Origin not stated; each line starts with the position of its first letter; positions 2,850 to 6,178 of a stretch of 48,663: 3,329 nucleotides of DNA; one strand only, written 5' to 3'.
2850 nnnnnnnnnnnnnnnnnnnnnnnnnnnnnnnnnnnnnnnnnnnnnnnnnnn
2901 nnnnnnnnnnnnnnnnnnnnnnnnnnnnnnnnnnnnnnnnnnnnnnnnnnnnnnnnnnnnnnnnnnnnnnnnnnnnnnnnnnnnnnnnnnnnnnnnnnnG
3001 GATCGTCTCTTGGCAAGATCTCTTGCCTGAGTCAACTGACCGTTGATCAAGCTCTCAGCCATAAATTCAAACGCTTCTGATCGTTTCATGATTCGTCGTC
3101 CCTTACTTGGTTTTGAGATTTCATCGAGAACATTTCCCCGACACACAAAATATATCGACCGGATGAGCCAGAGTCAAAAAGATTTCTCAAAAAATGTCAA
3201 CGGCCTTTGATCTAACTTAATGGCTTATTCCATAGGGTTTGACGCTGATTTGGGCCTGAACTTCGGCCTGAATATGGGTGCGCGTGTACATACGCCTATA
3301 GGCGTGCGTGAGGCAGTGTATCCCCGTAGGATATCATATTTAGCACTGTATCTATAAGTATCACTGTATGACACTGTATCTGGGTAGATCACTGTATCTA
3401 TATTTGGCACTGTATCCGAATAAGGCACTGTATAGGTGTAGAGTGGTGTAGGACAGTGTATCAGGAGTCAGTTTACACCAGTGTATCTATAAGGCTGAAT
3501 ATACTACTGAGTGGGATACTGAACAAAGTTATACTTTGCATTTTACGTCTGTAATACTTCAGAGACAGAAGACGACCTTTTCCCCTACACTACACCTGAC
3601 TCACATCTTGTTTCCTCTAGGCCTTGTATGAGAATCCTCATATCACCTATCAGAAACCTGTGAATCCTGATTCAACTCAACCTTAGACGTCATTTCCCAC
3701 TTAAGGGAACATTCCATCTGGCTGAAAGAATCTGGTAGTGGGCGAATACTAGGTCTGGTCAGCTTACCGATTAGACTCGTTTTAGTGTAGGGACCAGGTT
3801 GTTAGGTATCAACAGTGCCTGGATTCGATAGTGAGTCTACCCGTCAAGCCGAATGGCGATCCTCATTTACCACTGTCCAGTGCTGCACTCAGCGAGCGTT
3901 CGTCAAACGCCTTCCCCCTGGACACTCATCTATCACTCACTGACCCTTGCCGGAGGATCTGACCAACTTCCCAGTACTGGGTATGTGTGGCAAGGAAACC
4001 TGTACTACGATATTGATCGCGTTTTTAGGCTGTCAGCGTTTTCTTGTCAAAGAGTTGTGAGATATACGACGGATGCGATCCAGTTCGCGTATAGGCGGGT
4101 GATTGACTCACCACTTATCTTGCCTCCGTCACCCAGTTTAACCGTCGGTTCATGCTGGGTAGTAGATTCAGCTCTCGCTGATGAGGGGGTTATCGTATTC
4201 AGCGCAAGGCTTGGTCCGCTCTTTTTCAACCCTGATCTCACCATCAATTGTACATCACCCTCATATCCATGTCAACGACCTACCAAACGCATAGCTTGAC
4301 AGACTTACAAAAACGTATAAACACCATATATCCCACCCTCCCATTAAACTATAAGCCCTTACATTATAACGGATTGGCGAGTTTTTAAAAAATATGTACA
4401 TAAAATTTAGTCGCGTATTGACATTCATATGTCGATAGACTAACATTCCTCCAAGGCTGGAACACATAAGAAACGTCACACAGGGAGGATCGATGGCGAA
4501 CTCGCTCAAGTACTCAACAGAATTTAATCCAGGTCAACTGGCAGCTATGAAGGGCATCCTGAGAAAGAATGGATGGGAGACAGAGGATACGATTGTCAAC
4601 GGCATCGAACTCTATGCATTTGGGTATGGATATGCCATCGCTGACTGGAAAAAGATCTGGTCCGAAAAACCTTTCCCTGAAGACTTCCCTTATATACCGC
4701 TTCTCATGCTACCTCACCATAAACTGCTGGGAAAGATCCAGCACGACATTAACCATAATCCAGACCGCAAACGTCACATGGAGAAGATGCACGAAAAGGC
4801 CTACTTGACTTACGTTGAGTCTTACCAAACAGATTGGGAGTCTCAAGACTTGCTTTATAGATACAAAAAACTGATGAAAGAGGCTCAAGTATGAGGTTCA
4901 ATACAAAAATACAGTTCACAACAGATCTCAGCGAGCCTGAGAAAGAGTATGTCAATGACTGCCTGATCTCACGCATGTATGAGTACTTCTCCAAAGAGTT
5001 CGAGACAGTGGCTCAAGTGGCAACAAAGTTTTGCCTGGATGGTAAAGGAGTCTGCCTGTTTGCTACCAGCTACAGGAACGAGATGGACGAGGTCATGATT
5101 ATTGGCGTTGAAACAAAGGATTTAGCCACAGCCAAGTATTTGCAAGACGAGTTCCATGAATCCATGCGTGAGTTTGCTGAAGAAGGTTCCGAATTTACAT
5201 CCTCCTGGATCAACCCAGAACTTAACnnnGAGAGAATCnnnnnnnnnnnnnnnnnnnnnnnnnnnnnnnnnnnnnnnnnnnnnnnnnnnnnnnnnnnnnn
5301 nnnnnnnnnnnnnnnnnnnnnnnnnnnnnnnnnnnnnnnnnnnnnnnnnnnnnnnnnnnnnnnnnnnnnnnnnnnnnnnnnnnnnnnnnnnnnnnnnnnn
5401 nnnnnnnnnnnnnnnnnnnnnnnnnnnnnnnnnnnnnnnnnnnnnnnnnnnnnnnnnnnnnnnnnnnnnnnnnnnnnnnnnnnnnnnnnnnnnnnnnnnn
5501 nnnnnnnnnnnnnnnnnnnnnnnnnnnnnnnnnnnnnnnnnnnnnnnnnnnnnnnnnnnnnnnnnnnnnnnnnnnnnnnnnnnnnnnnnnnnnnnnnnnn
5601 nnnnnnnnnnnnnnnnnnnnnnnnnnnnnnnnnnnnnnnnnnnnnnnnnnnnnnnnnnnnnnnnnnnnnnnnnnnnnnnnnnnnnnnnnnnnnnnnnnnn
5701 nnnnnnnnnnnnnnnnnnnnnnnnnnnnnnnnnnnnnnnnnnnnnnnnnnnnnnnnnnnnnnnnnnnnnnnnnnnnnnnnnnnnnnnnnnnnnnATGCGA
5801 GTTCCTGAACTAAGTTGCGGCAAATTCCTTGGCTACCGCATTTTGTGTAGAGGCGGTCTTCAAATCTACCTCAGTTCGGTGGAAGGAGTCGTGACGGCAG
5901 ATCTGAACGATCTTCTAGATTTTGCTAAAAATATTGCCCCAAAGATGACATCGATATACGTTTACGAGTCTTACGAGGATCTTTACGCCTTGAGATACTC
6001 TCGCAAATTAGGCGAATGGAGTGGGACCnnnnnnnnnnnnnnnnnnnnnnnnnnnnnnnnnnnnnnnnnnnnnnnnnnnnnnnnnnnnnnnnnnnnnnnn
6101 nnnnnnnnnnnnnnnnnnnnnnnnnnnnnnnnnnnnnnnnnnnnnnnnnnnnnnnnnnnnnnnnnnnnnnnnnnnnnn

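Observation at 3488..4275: A consensus promoter fires into about 750 nt with no credible ORF, suggesting a long ncRNA or structured leader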

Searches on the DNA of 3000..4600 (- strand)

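Call 6: search_dna_similar(query=window:3100-4500:-, collection=phages, mode=distant, max_rows=30)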
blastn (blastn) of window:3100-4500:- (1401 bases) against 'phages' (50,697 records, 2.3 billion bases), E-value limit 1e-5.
No match.

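Call 7: search_rna_families(source=window, start=3000, end=4600, threshold=evalue, max_evalue=10, show_alignments=3)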
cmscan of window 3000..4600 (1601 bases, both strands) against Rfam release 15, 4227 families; matches with E-value up to 10: 3.
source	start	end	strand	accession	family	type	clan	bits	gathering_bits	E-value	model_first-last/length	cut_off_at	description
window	4489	4568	+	RF01305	sR51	Gene; snRNA; snoRNA; CD-box;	-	21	38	0.16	1-56/56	no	Small nucleolar RNA sR51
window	3559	3599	-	RF03775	mir-7578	Gene; miRNA;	-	16.1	60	4.9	1-82/82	no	mir-7578 microRNA precursor family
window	3320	3351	+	RF01469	rli33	Gene; sRNA;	CL00114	9.7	46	8.6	294-325/532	no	Listeria sRNA rli33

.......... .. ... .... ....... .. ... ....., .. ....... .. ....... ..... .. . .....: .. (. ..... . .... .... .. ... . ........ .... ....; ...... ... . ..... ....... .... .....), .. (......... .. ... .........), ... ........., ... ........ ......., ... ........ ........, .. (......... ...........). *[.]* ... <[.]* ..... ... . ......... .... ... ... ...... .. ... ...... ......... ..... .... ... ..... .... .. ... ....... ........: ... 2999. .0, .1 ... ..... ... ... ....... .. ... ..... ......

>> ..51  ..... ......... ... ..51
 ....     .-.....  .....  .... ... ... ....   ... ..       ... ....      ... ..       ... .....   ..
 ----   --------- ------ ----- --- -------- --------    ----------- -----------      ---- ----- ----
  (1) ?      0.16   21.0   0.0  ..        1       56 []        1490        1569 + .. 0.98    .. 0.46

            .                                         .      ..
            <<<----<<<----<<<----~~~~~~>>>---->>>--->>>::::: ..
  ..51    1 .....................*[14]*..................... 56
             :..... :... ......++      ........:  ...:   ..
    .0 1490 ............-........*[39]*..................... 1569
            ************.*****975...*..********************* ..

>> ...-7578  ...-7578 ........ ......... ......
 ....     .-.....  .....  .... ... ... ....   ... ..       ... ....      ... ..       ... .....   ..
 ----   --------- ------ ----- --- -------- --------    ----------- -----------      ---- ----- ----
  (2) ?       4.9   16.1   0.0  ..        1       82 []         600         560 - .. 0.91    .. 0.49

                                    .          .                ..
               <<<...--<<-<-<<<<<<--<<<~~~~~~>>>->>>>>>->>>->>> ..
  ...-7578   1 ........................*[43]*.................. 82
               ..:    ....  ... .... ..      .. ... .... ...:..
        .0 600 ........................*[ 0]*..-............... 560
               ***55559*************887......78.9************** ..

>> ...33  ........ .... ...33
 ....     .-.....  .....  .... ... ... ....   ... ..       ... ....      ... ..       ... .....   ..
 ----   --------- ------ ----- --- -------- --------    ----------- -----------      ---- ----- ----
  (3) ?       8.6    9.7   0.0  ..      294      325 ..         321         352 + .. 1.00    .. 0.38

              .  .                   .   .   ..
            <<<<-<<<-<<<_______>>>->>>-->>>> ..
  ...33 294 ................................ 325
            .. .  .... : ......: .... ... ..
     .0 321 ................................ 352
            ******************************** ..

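Call 49: search_dna_similar(query=window:3490-4246:-, collection=plasmids, mode=distant, max_evalue=0.01)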
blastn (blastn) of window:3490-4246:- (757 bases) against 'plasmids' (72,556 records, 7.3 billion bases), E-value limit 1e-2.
No match.

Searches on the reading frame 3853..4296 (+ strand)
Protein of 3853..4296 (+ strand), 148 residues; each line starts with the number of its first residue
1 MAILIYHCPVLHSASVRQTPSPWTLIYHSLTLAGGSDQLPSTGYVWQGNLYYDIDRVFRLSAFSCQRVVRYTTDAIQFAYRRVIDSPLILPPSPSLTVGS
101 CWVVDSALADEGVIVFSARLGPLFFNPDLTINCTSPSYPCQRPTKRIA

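Call 14: search_protein_families(library=phrogs, proteins=[window:3853-4296:+], max_evalue=0.01)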
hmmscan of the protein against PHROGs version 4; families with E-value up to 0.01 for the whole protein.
window:3853-4296:+ (148 aa): 0 families

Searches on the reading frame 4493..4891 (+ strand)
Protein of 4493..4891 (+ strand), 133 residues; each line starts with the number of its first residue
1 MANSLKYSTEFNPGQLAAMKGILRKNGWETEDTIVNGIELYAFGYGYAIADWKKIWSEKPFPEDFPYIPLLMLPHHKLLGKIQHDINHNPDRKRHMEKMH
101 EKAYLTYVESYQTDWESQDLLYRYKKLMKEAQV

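Call 13: find_related_loci(query=window:4493-4891:+, collection=viral_contigs, flank=6000)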
Query window:4493-4891:+ (133 aa) in viral_contigs; peptide patterns used: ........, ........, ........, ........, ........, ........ (x = any residue, [..] = any of these).
3 stretches matched a pattern; 3 encode a relative of the query (tblastn E <= 1e-3); 3 distinct loci.
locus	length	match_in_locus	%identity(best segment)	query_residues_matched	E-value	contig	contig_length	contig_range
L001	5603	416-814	100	1-133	6e-91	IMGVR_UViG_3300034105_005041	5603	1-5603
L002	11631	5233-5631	89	1-133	7e-82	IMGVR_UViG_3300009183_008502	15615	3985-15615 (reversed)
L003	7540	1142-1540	83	1-133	4e-75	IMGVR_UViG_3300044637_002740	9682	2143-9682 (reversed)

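Call 14: search_protein_families(library=phrogs, proteins=[window:4493-4891:+], max_evalue=0.01)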
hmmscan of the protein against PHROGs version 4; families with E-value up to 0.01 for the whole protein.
window:4493-4891:+ (133 aa): 0 families

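Call 68: search_protein_families(library=pfam, proteins=[window:4493-4891:+], max_evalue=1)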
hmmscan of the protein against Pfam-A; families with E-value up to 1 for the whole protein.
window:4493-4891:+ (133 aa): 1 family
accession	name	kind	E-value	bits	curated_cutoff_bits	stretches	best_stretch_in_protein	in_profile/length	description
PF24464.1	Ig_F54D1_6_2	-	0.049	13.8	27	1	73-125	71-123/159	F54D1.6, Ig-like domain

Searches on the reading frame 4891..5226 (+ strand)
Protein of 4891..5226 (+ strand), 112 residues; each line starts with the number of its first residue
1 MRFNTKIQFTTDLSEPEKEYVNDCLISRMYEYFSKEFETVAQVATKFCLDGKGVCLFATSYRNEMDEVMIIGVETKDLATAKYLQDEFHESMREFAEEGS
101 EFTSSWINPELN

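Call 14: search_protein_families(library=phrogs, proteins=[window:4891-5226:+], max_evalue=0.01)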
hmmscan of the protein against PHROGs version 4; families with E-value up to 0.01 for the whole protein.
window:4891-5226:+ (112 aa): 0 families

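Call 56: find_homologous_proteins(query=window:4891-5226:+, max_evalue=0.001)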
Query window:4891-5226:+ (112 aa): 5 proteins with E <= 0.001 among 6 candidates.
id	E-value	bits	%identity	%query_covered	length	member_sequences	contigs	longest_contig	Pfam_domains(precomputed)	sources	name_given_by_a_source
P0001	4.4e-66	237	96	100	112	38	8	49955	-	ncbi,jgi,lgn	jgi:hypothetical protein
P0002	6.5e-54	198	81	100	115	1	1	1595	-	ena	-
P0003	2.3e-50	187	75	100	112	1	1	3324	-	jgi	jgi:hypothetical protein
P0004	5.0e-40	154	65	100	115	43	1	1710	-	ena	-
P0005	2.5e-37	145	62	100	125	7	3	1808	-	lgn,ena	-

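Call 57: find_encoding_contigs(protein=P0001, flank=6000, max_places=10)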
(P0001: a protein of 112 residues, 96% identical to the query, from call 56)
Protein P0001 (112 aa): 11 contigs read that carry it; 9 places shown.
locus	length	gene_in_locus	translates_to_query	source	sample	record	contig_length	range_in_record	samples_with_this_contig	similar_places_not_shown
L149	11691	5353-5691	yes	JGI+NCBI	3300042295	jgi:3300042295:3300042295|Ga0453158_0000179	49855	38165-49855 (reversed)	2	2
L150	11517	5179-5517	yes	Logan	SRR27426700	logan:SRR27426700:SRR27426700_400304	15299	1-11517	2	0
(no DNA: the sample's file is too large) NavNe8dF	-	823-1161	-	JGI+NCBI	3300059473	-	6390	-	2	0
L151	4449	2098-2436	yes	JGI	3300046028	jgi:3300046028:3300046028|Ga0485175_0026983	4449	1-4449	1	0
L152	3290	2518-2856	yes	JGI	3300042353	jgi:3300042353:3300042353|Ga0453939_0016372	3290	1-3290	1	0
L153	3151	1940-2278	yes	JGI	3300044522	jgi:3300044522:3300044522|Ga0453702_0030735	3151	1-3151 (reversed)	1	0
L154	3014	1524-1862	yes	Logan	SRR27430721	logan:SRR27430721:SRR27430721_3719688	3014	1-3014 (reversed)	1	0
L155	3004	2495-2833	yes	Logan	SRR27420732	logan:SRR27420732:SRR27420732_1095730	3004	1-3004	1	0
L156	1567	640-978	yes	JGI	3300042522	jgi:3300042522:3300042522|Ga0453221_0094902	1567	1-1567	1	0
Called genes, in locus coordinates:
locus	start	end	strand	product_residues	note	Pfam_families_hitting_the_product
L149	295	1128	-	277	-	PF17338:GP88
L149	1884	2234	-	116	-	-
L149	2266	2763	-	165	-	-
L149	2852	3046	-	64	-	-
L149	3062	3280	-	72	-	-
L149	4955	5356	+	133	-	-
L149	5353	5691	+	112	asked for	-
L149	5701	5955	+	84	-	-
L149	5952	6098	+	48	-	-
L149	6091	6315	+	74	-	-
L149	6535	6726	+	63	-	-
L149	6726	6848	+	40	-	-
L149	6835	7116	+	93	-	-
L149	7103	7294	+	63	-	-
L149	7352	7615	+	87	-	-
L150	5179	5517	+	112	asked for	-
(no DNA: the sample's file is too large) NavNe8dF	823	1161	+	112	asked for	-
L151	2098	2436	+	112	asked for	-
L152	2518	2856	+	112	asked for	-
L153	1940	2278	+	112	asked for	-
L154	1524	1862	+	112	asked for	-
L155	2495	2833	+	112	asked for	-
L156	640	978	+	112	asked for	-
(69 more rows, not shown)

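Call 58: find_encoding_contigs(protein=P0003, flank=6000, max_places=4)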
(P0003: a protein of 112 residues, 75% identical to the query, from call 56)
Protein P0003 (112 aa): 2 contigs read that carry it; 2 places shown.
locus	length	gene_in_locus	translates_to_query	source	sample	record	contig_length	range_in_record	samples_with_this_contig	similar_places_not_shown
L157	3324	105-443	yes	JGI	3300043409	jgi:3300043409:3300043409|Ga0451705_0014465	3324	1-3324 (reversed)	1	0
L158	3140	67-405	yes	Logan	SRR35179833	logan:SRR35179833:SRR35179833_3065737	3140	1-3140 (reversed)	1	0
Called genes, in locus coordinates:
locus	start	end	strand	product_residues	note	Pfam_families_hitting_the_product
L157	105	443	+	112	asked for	-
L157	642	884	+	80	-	-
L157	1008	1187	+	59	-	-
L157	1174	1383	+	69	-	-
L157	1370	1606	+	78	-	-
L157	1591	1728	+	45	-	-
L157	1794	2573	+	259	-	-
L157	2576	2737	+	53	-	-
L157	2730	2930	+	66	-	-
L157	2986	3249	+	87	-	-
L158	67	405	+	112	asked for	-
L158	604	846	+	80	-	-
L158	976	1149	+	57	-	-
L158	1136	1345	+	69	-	-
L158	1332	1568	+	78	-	-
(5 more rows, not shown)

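Call 59: find_encoding_contigs(protein=P0005, flank=6000, max_places=4)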
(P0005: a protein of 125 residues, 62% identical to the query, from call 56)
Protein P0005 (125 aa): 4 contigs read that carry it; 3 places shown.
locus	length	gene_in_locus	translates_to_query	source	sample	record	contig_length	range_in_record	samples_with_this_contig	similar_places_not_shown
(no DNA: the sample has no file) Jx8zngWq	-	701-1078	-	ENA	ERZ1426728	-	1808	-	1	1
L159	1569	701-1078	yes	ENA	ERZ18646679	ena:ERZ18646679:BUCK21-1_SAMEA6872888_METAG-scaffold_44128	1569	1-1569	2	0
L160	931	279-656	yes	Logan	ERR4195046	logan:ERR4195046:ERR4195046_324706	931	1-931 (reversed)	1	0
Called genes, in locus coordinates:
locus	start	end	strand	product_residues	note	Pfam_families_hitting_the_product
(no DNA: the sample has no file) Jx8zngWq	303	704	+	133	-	-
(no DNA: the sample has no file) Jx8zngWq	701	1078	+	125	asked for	-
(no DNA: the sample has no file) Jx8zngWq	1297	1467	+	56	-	-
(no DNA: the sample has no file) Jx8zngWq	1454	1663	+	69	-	-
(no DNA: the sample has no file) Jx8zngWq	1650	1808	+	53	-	?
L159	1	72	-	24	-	?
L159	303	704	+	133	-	-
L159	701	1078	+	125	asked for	-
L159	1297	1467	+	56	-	-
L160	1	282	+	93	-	?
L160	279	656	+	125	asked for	-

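Call 60: find_encoding_contigs(protein=P0004, flank=6000, max_places=4)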
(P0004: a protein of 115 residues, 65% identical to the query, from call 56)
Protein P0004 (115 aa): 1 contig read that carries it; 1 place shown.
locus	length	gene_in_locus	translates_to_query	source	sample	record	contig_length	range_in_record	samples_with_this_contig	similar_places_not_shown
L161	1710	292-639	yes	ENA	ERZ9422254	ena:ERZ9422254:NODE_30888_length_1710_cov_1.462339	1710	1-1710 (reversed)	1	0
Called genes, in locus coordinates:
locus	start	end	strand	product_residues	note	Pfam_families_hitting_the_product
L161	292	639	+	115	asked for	-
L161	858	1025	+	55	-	-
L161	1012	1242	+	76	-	-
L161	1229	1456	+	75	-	-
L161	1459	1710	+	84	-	?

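Call 61: find_encoding_contigs(protein=P0002, flank=6000, max_places=4)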
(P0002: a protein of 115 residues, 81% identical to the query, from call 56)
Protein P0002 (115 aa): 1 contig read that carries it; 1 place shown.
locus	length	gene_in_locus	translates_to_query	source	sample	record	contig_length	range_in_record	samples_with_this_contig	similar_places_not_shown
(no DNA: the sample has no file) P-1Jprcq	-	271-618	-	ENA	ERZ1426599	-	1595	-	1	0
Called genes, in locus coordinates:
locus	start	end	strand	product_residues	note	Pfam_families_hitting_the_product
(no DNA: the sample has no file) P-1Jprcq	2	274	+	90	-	?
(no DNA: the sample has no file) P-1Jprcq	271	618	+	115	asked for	-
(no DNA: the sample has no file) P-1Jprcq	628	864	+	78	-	-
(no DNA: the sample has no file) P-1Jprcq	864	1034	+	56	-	-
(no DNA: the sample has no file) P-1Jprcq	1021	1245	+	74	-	-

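Call 68: search_protein_families(library=pfam, proteins=[window:4891-5226:+], max_evalue=1)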
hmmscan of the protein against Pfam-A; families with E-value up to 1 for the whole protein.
window:4891-5226:+ (112 aa): 0 families

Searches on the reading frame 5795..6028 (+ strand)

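Call 37: search_protein_families(library=phrogs, proteins=[window:5795-6028:+], max_evalue=0.001)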
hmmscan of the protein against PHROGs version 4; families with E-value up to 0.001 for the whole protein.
window:5795-6028:+ (78 aa): 0 families

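Call 68: search_protein_families(library=pfam, proteins=[window:5795-6028:+], max_evalue=1)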
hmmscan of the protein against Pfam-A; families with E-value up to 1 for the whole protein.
window:5795-6028:+ (78 aa): 1 family
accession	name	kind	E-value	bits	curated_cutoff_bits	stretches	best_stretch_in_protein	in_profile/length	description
PF14178.11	YppF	-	0.12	12.7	24.7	1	32-46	16-30/59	YppF-like protein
